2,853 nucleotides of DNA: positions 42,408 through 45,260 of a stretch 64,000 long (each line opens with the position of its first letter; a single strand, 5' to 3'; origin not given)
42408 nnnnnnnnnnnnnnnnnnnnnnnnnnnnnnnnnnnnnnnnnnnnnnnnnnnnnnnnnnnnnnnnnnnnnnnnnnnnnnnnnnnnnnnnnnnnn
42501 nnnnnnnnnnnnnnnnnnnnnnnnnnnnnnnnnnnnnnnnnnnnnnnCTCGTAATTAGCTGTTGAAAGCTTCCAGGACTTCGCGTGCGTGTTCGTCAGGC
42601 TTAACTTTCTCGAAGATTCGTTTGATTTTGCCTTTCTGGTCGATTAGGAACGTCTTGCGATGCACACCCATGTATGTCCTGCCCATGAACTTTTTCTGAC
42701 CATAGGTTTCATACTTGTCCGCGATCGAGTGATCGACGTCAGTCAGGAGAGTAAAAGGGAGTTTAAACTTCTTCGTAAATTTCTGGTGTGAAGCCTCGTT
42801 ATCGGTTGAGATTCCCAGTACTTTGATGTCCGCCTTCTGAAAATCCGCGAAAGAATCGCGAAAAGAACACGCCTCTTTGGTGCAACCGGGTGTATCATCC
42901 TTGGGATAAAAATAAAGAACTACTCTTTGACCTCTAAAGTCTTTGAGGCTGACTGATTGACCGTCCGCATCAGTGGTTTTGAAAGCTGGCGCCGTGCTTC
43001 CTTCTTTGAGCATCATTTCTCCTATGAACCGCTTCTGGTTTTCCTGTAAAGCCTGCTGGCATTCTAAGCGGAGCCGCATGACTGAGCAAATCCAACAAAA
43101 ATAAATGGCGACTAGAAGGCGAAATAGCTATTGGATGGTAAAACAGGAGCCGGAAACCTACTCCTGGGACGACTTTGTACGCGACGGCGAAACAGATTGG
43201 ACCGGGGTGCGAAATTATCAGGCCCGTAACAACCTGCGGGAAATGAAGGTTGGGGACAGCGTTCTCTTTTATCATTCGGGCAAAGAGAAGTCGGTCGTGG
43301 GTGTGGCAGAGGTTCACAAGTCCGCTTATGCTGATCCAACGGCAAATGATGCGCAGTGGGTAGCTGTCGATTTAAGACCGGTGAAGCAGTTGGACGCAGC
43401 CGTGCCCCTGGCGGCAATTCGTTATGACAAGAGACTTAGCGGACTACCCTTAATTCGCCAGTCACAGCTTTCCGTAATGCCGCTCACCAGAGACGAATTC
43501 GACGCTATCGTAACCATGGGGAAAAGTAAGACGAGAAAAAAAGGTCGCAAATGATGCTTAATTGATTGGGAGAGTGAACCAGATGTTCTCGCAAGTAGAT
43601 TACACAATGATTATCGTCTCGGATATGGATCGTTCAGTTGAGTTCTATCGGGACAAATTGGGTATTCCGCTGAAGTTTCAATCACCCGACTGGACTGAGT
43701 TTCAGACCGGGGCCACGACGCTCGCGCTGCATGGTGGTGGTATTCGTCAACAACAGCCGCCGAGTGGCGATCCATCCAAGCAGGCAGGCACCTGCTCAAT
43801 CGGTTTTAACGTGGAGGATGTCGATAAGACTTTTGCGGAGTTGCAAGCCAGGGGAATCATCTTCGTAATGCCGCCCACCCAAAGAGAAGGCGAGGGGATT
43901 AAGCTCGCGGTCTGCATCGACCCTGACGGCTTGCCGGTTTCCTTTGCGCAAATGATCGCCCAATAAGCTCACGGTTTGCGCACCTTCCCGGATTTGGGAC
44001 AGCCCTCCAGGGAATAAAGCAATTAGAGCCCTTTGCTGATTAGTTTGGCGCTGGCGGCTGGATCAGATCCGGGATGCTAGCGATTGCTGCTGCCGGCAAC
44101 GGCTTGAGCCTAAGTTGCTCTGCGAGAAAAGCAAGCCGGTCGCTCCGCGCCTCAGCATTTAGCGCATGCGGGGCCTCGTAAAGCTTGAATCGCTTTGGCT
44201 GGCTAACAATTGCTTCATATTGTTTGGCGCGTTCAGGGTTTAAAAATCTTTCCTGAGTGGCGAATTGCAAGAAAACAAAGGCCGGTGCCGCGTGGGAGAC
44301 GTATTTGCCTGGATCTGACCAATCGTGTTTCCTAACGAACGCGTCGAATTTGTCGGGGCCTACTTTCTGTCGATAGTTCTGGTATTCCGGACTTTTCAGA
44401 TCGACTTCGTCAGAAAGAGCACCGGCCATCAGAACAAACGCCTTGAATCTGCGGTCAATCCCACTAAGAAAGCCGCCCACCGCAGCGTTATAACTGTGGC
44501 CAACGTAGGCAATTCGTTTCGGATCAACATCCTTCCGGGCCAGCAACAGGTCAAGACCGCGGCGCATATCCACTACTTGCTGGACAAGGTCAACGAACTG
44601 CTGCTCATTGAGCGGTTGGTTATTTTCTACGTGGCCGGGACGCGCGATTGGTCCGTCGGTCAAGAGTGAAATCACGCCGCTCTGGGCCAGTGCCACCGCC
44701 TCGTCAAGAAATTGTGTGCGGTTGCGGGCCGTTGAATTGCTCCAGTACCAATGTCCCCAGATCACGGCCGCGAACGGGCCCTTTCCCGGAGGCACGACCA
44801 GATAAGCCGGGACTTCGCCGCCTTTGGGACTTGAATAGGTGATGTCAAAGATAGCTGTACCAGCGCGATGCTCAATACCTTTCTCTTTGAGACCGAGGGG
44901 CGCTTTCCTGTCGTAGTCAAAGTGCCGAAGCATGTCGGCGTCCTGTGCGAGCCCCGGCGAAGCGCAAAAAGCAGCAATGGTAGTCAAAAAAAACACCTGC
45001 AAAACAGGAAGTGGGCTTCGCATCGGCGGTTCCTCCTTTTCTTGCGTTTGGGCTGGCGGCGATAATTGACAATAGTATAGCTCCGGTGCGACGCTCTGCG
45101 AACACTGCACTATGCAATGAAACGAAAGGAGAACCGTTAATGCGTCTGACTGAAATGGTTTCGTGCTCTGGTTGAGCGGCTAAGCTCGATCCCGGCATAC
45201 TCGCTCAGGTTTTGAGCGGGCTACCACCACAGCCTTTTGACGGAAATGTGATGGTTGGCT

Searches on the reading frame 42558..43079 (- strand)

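Call 12: search_protein_families(library=pfam, proteins=[window:42558-43079:-], max_evalue=0.0001)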
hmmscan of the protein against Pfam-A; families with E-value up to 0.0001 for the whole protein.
window:42558-43079:- (174 aa): 2 families
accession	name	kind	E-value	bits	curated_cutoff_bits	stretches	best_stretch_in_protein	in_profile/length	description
PF00578.27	AhpC-TSA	-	2.5e-41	140.9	26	1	27-154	2-123/124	AhpC/TSA family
PF08534.16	Redoxin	-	3.8e-26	92.1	26.6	1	25-163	1-139/148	Redoxin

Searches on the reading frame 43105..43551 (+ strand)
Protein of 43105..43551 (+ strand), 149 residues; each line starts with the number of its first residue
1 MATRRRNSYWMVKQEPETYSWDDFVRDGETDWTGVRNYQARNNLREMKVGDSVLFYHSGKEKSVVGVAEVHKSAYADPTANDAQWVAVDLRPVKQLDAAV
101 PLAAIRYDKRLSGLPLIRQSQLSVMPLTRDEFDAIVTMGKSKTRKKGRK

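Call 5: search_protein_families(library=ncbifam, proteins=[window:43105-43551:+], max_evalue=0.001)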
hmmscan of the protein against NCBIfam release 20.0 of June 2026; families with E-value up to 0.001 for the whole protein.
window:43105-43551:+ (149 aa): 0 families

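Call 6: search_protein_families(library=pfam, proteins=[window:43105-43551:+], max_evalue=0.001)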
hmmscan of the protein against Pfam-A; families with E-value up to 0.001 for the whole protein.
window:43105-43551:+ (149 aa): 1 family
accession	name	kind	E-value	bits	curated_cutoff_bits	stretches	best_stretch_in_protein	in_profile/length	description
PF01878.24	EVE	-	6.7e-46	156.3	23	1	8-138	1-145/145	EVE domain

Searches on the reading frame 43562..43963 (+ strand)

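Call 5: search_protein_families(library=ncbifam, proteins=[window:43562-43963:+], max_evalue=0.001)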
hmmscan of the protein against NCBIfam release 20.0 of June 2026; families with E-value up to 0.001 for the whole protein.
window:43562-43963:+ (134 aa): 10 families
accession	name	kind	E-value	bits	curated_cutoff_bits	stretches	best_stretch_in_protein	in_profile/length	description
TIGR00068.2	glyox_I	equivalog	1.1e-08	35.1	120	0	75-128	86-137/143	lactoylglutathione lyase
NF050075.1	SMU1112c_YaeR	equivalog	5.2e-08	33.2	140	1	10-128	2-123/125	SMU1112c/YaeR family gloxylase I-like metalloprotein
TIGR02295.1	HpaD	equivalog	3.4e-05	23.2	321.4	1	12-128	5-115/298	3,4-dihydroxyphenylacetate 2,3-dioxygenase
NF008551.0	PRK11478.1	equivalog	8.3e-05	23.1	148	1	10-128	5-126/129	VOC family protein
NF000027.1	156720500_bleO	exception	0.00012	22.4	275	1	17-132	10-132/134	bleomycin binding protein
NF000496.2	Fos_GSH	equivalog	0.00025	21.2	180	1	8-123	1-109/136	fosfomycin resistance glutathione transferase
NF000125.1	498180014_fosA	hypoth_equivalog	0.00026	21.2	250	1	13-124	7-112/129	Fos family putative thiol transferase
NF000074.1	299782349_fosC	exception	0.00057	20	250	0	10-123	3-104/132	FosC2 family fosfomycin resistance glutathione transferase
NF000094.1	354827590_fosA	exception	0.00068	19.8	275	1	9-123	2-106/135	FosA family fosfomycin resistance glutathione transferase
NF000221.4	FosA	exception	0.00073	19.5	250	1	8-123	1-109/137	FosA family fosfomycin resistance glutathione transferase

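Call 6: search_protein_families(library=pfam, proteins=[window:43562-43963:+], max_evalue=0.001)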
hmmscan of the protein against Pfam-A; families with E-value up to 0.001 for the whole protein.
window:43562-43963:+ (134 aa): 5 families
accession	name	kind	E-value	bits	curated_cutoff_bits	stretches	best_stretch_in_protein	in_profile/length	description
PF00903.31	Glyoxalase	-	2.1e-18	67.3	20.6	1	12-127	2-120/121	Glyoxalase/Bleomycin resistance protein/Dioxygenase superfamily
PF12681.13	Glyoxalase_2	-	2.7e-08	34.2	30.1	1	14-123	3-108/118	Glyoxalase-like domain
PF13669.12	Glyoxalase_4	-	5.4e-06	27.1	27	1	16-115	4-107/109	Glyoxalase/Bleomycin resistance protein/Dioxygenase superfamily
PF22677.2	Ble-like_N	-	7.3e-06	26.1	24.5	1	17-50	7-41/41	Bleomycin resistance protein-like N-terminal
PF18029.7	Glyoxalase_6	-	0.00048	21.2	23.6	1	19-125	6-102/106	Glyoxalase-like domain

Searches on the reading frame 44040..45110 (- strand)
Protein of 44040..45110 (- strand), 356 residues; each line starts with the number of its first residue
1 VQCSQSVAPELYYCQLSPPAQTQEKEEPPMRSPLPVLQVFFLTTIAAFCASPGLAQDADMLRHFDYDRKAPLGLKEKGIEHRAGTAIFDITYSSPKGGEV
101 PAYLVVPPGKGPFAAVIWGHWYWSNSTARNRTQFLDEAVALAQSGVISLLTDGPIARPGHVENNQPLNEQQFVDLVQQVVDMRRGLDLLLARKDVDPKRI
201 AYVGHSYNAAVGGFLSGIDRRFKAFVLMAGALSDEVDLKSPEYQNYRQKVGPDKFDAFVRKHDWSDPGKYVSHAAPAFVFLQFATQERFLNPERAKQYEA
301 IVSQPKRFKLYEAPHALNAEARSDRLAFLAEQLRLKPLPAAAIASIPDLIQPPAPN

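Call 5: search_protein_families(library=ncbifam, proteins=[window:44040-45110:-], max_evalue=0.001)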
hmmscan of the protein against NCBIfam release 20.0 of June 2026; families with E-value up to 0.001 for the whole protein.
window:44040-45110:- (356 aa): 0 families

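Call 6: search_protein_families(library=pfam, proteins=[window:44040-45110:-], max_evalue=0.001)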
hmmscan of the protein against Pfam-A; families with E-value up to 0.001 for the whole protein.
window:44040-45110:- (356 aa): 0 families

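Call 69: search_solved_structures(query=window:44043-45023:-, max_evalue=0.01)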
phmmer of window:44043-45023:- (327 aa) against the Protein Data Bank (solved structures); distinct sequences matched with E-value up to 0.01: 3.
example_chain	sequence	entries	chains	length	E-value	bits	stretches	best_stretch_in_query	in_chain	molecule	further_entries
9pjb_A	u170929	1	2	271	0.0013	21.2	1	146-204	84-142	MHETase MHT043-5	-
8wt1_A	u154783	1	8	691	0.0019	20.7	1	61-305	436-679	S9 family peptidase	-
8b4u_A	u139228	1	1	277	0.0069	18.8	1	141-204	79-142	Alpha/beta hydrolase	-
